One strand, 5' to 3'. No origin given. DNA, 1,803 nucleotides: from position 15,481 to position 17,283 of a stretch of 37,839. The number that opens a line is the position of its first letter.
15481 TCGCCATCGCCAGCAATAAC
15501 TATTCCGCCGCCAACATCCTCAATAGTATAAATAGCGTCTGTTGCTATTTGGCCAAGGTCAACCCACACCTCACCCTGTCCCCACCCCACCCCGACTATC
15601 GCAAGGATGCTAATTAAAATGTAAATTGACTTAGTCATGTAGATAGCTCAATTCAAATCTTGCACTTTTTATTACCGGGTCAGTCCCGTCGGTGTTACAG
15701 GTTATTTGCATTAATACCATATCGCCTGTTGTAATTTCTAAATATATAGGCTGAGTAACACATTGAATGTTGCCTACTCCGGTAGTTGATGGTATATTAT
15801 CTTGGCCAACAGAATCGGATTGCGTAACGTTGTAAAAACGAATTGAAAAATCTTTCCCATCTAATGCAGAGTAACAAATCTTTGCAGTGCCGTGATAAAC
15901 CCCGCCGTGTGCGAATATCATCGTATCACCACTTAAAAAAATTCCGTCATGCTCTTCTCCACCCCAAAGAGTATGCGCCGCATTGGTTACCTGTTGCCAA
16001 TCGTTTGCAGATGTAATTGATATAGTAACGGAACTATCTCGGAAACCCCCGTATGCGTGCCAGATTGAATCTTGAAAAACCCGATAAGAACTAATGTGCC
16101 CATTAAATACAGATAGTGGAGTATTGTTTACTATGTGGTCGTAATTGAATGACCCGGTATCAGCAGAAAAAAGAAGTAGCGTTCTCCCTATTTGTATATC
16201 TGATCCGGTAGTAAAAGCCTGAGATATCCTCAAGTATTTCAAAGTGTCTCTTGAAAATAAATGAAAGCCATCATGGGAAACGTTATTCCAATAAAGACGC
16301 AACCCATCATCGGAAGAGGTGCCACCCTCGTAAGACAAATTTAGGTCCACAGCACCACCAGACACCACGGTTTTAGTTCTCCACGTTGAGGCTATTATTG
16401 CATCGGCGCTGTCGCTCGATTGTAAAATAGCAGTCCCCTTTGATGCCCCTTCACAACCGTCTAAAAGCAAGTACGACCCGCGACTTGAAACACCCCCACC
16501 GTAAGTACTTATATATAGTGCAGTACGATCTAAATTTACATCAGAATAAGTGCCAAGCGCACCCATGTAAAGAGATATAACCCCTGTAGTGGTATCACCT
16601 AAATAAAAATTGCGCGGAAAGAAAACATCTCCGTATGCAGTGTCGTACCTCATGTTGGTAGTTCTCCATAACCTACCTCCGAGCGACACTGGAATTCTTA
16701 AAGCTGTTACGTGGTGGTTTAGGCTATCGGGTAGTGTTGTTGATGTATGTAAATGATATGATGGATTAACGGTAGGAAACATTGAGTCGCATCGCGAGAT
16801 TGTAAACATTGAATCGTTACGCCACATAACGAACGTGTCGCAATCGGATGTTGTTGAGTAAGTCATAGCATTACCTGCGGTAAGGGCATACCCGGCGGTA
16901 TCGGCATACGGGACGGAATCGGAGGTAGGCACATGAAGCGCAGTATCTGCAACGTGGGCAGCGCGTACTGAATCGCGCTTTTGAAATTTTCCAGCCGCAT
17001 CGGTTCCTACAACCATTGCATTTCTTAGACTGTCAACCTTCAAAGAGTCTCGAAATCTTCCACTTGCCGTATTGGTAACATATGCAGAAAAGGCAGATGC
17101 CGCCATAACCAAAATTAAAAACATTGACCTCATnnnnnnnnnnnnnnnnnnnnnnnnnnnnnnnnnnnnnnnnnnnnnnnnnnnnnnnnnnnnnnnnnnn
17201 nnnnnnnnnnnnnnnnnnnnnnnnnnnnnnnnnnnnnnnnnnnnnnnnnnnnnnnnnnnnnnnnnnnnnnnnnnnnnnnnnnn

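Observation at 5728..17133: Six ORFs with Sec-type signal peptides embedded in, and translationally coupled to, the tail-fibre and lysis arm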

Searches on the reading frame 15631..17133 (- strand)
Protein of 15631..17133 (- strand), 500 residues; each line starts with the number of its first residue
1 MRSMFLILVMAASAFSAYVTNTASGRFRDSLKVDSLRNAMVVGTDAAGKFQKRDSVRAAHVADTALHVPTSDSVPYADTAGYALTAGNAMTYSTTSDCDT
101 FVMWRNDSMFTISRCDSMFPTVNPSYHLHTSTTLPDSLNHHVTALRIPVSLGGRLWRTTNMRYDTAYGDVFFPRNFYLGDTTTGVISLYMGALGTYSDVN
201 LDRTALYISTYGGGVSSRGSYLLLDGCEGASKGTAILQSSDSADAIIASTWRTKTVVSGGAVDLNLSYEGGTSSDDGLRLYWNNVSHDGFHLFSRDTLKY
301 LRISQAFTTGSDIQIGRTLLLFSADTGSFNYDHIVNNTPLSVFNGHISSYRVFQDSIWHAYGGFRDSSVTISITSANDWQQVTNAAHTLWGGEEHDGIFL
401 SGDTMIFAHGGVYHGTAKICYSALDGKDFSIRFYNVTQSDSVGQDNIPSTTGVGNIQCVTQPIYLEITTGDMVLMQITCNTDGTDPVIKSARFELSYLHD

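Call 4: search_protein_families(library=pfam, proteins=[window:15631-17133:-], max_evalue=0.01)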
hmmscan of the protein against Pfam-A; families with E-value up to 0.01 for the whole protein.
window:15631-17133:- (500 aa): 0 families

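Call 5: search_protein_families(library=phrogs, proteins=[window:15631-17133:-], max_evalue=0.01)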
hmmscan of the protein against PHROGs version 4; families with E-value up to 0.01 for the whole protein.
window:15631-17133:- (500 aa): 0 families

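Call 8: find_encoding_contigs(protein=window:15631-17133:-, flank=10000, max_places=6)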
Protein window:15631-17133:- (500 aa): no gene with exactly this product is on record in the collection.
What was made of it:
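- Tried and rejected: Exact-sequence look-up of SP1: failed (call 8).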

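Call 9: find_related_loci(query=window:15631-17133:-, collection=viral_contigs, flank=10000)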
Query window:15631-17133:- (500 aa) in viral_contigs; peptide patterns used: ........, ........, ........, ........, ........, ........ (x = any residue, [..] = any of these).
8 stretches matched a pattern; 4 encode a relative of the query (tblastn E <= 1e-3); 3 distinct loci.
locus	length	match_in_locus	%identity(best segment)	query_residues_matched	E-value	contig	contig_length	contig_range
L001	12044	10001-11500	100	1-500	0e+0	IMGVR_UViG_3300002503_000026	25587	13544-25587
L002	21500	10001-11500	100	1-500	0e+0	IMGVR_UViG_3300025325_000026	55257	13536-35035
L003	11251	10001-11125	48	140-500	8e-95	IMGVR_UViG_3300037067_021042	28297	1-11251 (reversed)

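Call 15: find_homologous_proteins(query=window:15631-17133:-, max_evalue=0.001)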
Query window:15631-17133:- (500 aa): 12 proteins with E <= 0.001 among 8000 candidates.
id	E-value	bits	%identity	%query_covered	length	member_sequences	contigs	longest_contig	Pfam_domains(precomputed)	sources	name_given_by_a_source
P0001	0.0e+0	1131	100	100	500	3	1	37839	-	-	-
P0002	2.8e-100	355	48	72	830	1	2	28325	-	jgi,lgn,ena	jgi:hypothetical protein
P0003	3.8e-82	295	82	32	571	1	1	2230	-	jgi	-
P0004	2.2e-72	263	53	48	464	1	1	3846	-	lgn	-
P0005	4.9e-60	222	57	37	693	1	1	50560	-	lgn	-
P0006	8.6e-45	172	73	14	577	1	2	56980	-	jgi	jgi:hypothetical protein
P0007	3.0e-36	143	50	30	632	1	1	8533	-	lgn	-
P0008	5.9e-34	136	48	31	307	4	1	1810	-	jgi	-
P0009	4.0e-31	126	40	28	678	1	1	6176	-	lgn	-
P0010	3.1e-26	110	65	16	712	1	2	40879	-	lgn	-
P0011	2.1e-23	101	78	12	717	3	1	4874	-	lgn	-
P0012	3.3e-9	54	50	16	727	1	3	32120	-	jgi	jgi:hypothetical protein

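Call 18: find_encoding_contigs(protein=P0006, flank=10000, max_places=3)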
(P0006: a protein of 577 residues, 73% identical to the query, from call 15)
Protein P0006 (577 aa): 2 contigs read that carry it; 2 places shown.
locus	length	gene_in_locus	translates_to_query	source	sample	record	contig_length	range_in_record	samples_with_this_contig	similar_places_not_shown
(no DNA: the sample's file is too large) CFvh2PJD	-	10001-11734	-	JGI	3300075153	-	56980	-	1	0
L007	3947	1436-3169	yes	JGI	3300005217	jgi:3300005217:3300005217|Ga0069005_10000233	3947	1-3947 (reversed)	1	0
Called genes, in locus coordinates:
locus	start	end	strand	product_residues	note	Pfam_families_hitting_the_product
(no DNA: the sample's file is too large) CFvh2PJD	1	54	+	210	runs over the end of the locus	-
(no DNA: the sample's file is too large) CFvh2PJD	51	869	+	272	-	-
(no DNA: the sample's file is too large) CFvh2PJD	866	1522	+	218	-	PF02568:ThiI (faint), PF06508:QueC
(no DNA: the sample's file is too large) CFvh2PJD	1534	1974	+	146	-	PF01242:PTPS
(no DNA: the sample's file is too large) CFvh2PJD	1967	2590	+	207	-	PF13353:Fer4_12, PF04055:Radical_SAM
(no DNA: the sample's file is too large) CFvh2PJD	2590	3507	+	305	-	PF01227:GTP_cyclohydroI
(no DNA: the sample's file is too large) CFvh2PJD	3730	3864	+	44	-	-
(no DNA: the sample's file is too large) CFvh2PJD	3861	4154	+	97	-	-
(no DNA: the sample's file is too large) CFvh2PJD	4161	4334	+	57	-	-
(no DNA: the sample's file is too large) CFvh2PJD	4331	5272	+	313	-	-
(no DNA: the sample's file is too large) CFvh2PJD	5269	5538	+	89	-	-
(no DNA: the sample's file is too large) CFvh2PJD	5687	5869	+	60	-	-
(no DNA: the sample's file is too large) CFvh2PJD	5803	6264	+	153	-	-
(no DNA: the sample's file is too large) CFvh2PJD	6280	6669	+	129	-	-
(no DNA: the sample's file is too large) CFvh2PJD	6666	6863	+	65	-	-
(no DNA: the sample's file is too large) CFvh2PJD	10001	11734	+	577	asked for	-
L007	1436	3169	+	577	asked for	-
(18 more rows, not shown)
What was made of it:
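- The SP1+SP2-like pair also occurs between terminase and portal (call 18).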

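Call 19: find_encoding_contigs(protein=P0005, flank=10000, max_places=3)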
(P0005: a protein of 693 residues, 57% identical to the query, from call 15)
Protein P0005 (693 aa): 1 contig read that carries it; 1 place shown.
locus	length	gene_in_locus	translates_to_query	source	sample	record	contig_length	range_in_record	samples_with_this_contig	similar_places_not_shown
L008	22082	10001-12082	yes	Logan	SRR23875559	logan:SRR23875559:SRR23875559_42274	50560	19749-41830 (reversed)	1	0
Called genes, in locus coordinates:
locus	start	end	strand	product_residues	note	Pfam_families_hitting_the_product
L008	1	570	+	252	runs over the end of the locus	-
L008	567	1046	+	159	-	-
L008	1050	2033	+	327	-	-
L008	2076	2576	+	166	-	-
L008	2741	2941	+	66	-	-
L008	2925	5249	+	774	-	PF20155:TMP_3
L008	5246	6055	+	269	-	-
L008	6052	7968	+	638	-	-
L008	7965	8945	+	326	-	-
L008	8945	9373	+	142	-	-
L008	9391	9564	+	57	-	-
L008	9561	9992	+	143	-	-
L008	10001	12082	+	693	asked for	-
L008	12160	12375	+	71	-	-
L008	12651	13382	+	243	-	-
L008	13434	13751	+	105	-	-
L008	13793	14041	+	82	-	-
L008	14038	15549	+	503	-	PF22842:Pel9A-like_beta_helix (weak)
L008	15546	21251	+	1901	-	PF18998:Flg_new_2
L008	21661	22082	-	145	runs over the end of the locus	-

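Call 48: find_encoding_contigs(protein=P0010, flank=10000, max_places=2)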
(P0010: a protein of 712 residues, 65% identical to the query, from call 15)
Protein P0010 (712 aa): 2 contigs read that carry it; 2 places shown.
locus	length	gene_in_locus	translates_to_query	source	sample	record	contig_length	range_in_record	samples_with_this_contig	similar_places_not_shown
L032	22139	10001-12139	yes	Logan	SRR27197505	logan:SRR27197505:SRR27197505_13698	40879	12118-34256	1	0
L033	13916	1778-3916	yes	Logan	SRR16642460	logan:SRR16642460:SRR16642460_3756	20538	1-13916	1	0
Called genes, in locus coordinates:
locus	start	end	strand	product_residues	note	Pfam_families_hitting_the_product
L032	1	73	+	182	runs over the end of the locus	-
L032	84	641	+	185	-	PF13489:Methyltransf_23, PF08241:Methyltransf_11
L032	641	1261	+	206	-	PF01973:MptE-like (faint)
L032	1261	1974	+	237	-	-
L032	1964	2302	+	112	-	PF05521:Phage_HCP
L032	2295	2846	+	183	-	-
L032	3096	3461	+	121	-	PF11367:Tail_completion_gp17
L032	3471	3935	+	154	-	PF16460:Phage_TTP_11, PF16461:Phage_TTP_12 (weak)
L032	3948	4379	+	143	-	PF16459:Phage_TAC_13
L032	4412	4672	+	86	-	PF06223:Phage_tail_T (weak)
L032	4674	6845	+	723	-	-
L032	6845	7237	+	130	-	-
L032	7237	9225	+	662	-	-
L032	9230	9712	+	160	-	-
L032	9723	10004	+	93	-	-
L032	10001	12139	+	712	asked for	-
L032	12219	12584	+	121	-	-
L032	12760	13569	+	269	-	-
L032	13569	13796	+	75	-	-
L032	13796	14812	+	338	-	PF13489:Methyltransf_23, PF08241:Methyltransf_11, PF08242:Methyltransf_12, PF13649:Methyltransf_25, PF13847:Methyltransf_31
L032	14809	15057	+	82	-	-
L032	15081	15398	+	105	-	-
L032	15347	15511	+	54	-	-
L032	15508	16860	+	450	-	-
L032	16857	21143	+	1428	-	PF18998:Flg_new_2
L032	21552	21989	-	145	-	-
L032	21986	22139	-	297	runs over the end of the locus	PF13479:AAA_24, PF13481:AAA_25 (faint)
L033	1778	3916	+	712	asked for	-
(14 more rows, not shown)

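Call 49: find_encoding_contigs(protein=P0012, flank=10000, max_places=2)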
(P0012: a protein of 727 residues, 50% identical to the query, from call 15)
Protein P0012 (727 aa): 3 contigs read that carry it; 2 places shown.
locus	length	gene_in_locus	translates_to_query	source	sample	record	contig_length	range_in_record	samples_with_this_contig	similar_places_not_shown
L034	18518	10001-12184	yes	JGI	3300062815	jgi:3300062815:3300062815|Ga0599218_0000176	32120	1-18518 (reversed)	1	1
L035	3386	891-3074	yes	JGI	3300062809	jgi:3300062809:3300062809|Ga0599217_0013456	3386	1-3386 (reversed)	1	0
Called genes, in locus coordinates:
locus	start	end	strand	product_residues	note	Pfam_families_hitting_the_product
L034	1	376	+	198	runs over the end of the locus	-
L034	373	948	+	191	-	PF13489:Methyltransf_23, PF08241:Methyltransf_11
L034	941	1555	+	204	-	PF01973:MptE-like (faint)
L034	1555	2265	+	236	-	-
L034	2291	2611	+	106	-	PF05521:Phage_HCP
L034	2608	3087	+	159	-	PF04883:HK97-gp10_like (weak)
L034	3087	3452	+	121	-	PF11367:Tail_completion_gp17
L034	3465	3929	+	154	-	PF16460:Phage_TTP_11, PF16461:Phage_TTP_12 (weak)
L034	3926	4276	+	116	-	PF16459:Phage_TAC_13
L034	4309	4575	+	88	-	-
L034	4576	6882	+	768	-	-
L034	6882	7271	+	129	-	-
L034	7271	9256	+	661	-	PF00754:F5_F8_type_C (weak)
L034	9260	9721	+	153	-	-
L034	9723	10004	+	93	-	-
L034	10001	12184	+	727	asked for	-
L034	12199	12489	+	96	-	-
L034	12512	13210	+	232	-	PF02353:CMAS (weak), PF13489:Methyltransf_23, PF01728:FtsJ (weak), PF07021:MetW, PF13847:Methyltransf_31, PF08241:Methyltransf_11, PF08242:Methyltransf_12, PF13649:Methyltransf_25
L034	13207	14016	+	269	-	-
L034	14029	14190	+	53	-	-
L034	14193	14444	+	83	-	-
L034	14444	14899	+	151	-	-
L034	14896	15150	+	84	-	-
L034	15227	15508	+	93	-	PF00166:Cpn10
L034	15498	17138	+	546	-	PF13229:Beta_helix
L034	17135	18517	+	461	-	?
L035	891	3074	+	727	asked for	-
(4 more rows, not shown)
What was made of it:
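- The 665-aa tail protein could be the receptor binder by itself; its L034 orthologue has a weak F5/8 type C hit (call 49).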

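Call 53: search_solved_structures(query=A1, max_evalue=10)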
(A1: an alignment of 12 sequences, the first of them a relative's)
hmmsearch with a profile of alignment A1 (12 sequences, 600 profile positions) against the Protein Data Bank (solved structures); distinct sequences matched with E-value up to 10: 1.
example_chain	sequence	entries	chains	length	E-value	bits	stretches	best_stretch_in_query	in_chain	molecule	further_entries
3nrf_A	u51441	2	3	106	0.52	12.3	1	33-70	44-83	ApaG protein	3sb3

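Call 68: predict_structure(alignment_id=A1)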
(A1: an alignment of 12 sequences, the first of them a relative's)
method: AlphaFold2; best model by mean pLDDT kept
length: 500 residues; sequences in the alignment: 12
mean_pLDDT: 47.5   pTM: 0.31
mean pLDDT of the five models: 47.5, 44.8, 40.8, 40.7, 35.5
residues with pLDDT >= 90: 0; 70-90: 77; 50-70: 100; < 50: 323
segments of 3 or more residues with pLDDT < 50: 14-175, 178-187, 193-203, 212-219, 228-231, 239-312, 314-321, 323-361
pLDDT, mean of each block of 10 residues (from residue 1): 61 47 36 33 44 34 29 30 28 38 37 42 29 33 28 31 34 47 43 44 52 42 51 50 37 34 36 41 39 38 40 45 42 34 30 37 57 74 61 60 73 77 71 81 64 68 80 81 69 64
secondary structure, 60 per line:
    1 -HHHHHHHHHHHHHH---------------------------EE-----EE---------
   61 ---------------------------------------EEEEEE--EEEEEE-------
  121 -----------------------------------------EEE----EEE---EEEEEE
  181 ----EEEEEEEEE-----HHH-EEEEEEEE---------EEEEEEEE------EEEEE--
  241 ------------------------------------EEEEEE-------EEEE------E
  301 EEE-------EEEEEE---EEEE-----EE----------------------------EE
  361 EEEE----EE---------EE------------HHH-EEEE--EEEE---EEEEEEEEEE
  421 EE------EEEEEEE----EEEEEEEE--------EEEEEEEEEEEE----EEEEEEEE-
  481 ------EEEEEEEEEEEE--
elements in order: H2-15 E100-105 E108-113 E162-164 E169-171 E175-180 E185-193 E203-210 E220-227 E234-238 E277-282 E290-293 E300-303 E311-316 E320-323 E359-364 E398-401 E404-407 E411-422 E429-435 E440-447 E456-467 E472-479 E487-498
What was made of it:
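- Tried and rejected: The SP1 model is reliable only for the C-terminal head (call 68).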

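Call 72: fold_search(model_id=the predicted structure, library=pdb)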
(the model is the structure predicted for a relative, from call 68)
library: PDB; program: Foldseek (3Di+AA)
matches with E <= 10: 1522; with E <= 0.001: 319
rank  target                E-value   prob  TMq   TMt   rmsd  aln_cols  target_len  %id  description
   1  9k09_A                3.7e-07  1.00  0.23  0.30   9.2       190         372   17  Cyanophage A4 portal-tail complex (released 2025-04-09)
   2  8d02                  8.1e-07  1.00  0.19  0.56   7.0       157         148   15  Crystal Structure of Bacillus anthracis BxpB (released 2023-05-24)
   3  7r1m_B                2.2e-06  1.00  0.21  0.62   5.5       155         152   13  Crystal structure of ExsFA, a Bacillus cereus spore exosporium protein (released 2023-02-15)
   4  8ke9_A                3.6e-06  1.00  0.25  0.53   7.3       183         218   15  The CBD domain of cyanophage A-1(L) short tail fiber (released 2024-04-10)
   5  8xcj_F                4.2e-06  1.00  0.18  0.20  20.0       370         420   10  Open State of central tail fiber of bacteriophage lambda upon binding to LamB (gpJ713-LamB complex) (released 2024-05-01)
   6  7r1m_A                4.4e-06  1.00  0.20  0.55   6.5       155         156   16  Crystal structure of ExsFA, a Bacillus cereus spore exosporium protein (released 2023-02-15)
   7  7r5i_B                6.5e-06  1.00  0.20  0.60   5.8       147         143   15  High resolution Crystal structure of ExsFA, a Bacillus cereus spore exosporium protein (released 2023-08-23)
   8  7r5i_C                6.5e-06  1.00  0.20  0.56   6.1       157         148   15  High resolution Crystal structure of ExsFA, a Bacillus cereus spore exosporium protein (released 2023-08-23)
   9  2o0o_C                9.6e-06  1.00  0.19  0.52   6.8       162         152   10  Crystal structure of TL1A (released 2007-10-30)
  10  3urf_A                1.0e-05  1.00  0.18  0.47   7.5       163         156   13  Human RANKL/OPG complex (released 2012-07-11)
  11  6a3v_E                1.1e-05  1.00  0.21  0.58   5.3       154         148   10  Complex structure of human 4-1BB and 4-1BBL (released 2018-10-10)
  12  9h3d_E                1.2e-05  1.00  0.19  0.55   7.2       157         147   13  F-ENA exosporium anchoring complex between ExsF and a peptide derived from the N-terminus of F-Anchor (released 2025-03-12)
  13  1iqa_A                1.2e-05  1.00  0.18  0.47   7.3       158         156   12  CRYSTAL STRUCTURE OF THE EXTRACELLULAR DOMAIN OF MOUSE RANK LIGAND (released 2002-03-13)
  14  5l36_A                1.4e-05  1.00  0.16  0.45   8.0       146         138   11  Crystal Structure of a human FasL mutant in complex with human DcR3 (released 2016-09-07)
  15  9ok6_C                1.4e-05  1.00  0.15  0.40   8.6       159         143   13  Crystal structure of TNF alpha in complex with compound 19 (released 2025-07-23)
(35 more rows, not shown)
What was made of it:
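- On Tail fibre / receptor-binding protein of a tailed phage (SP1): The head has a TNF/C1q-like fold (calls 68, 72).
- Closest known: Conventional tail fibres and receptor-binding proteins with TNF/C1q-like heads. Same: Gene position after the tail-tip genes, a modular N-anchor / shaft / head layout, and a jelly-roll head (call 72).
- The TNF/C1q-like head matches cyanophage tail-fibre and lactococcal RBP structures (call 72).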

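Call 75: search_protein_representatives(protein=window:15631-17133:-)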
Query: 500 residues. Proteins with E-value up to 0.001 (for the whole library): 315; up to 1e-10: 211; up to 1e-30: 32. The best 150 are listed.
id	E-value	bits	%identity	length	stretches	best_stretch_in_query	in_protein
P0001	0.0e+00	1130.7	100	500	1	1-500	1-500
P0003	1.2e-82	294.7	82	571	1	342-500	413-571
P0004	6.9e-73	262.5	53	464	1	97-339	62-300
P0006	2.7e-45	171.5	40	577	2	77-173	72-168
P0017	1.8e-43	165.5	54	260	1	351-500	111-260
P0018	1.8e-38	149.0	49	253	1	351-500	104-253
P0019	2.9e-38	148.3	46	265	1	337-499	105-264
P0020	3.9e-38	147.9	50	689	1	355-500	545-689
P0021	1.0e-37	146.5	45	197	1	352-500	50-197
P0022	4.7e-37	144.3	41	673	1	309-500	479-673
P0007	9.5e-37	143.3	49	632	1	351-500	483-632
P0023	3.1e-36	141.6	44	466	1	337-499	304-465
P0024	3.7e-36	141.4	47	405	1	356-500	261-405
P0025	7.9e-36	140.3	42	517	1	340-500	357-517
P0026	1.3e-35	139.6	48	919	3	1-89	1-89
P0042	2.1e-30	122.4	40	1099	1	324-500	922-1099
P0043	2.4e-30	122.2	44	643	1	349-500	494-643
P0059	1.8e-28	116.0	39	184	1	327-500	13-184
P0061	2.6e-28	115.5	41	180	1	343-500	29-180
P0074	4.2e-27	111.5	43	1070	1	347-500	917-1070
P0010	9.9e-27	110.3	44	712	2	1-81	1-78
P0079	1.2e-26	110.0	38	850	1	312-500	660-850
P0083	2.5e-26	108.9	43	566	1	340-500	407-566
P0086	6.0e-26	107.7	43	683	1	335-500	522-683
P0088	8.6e-26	107.2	41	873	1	339-500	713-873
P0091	1.8e-25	106.1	40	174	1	351-500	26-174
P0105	3.4e-24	101.9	41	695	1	338-500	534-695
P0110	1.5e-23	99.8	33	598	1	335-500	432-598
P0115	3.1e-23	98.8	43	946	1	355-500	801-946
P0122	1.3e-22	96.7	38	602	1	341-500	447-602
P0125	4.5e-22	94.9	36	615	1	335-500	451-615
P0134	2.9e-21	92.3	36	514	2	327-500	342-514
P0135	4.8e-21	91.5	37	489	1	352-500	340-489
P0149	4.2e-19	85.1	34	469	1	356-500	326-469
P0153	1.6e-18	83.2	35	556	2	319-500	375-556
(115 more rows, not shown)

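Call 77: find_encoding_contigs(protein=P0091, flank=8000, max_places=3)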
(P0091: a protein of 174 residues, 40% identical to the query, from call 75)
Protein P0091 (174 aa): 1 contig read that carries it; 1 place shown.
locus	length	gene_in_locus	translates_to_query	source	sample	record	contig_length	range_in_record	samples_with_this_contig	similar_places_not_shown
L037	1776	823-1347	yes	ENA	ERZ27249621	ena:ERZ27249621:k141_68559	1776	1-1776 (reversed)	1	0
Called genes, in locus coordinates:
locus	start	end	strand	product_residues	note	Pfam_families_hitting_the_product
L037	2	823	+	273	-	?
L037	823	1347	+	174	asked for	-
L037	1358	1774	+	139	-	?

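Call 78: list_cluster_members(proteins=[P0042, P0059, P0061, P0074, P0086, P0110, P0125, P0134, P0153, P0115])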
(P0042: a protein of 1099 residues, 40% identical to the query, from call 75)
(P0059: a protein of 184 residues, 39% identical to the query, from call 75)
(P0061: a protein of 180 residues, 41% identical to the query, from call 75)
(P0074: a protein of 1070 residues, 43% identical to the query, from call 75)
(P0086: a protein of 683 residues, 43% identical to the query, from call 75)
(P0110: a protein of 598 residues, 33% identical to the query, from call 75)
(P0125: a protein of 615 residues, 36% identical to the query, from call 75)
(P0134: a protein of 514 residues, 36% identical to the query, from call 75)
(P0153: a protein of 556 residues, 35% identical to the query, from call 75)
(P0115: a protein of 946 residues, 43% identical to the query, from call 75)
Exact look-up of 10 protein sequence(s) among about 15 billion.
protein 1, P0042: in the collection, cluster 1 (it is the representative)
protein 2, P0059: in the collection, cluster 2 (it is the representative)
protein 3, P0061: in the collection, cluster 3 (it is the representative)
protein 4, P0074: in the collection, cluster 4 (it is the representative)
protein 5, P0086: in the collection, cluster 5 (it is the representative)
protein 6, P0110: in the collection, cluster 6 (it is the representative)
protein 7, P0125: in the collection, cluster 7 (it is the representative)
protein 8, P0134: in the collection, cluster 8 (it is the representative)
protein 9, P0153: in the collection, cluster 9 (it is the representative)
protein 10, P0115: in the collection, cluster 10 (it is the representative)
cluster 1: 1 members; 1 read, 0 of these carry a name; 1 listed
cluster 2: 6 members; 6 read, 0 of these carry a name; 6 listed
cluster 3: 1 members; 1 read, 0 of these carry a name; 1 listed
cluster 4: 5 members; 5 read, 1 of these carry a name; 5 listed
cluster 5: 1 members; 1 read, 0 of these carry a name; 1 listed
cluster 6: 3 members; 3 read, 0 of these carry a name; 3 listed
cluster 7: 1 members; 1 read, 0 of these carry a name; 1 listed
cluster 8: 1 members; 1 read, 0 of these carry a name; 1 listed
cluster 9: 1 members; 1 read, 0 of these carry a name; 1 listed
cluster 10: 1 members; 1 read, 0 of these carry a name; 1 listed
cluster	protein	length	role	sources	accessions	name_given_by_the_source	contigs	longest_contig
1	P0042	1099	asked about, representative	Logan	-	-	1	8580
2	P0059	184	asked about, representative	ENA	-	-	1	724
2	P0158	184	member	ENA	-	-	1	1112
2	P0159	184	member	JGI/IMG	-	-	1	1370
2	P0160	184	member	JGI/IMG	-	-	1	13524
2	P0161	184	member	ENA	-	-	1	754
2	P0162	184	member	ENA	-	-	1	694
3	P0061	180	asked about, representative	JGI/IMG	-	-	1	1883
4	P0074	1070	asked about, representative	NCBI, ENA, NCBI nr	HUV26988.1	MAG TPA: polysaccharide deacetylase family protein [Anaerolineales bacterium] | polysaccharide deacetylase family protein [Anaerolineales bacterium]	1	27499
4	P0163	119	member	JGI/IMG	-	-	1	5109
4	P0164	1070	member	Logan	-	-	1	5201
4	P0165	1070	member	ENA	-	-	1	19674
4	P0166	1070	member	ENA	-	-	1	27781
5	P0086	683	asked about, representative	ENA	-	-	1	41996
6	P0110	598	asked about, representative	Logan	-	-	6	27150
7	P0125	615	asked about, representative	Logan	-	-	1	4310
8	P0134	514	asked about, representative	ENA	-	-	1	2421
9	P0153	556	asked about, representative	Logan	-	-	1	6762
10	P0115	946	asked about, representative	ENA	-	-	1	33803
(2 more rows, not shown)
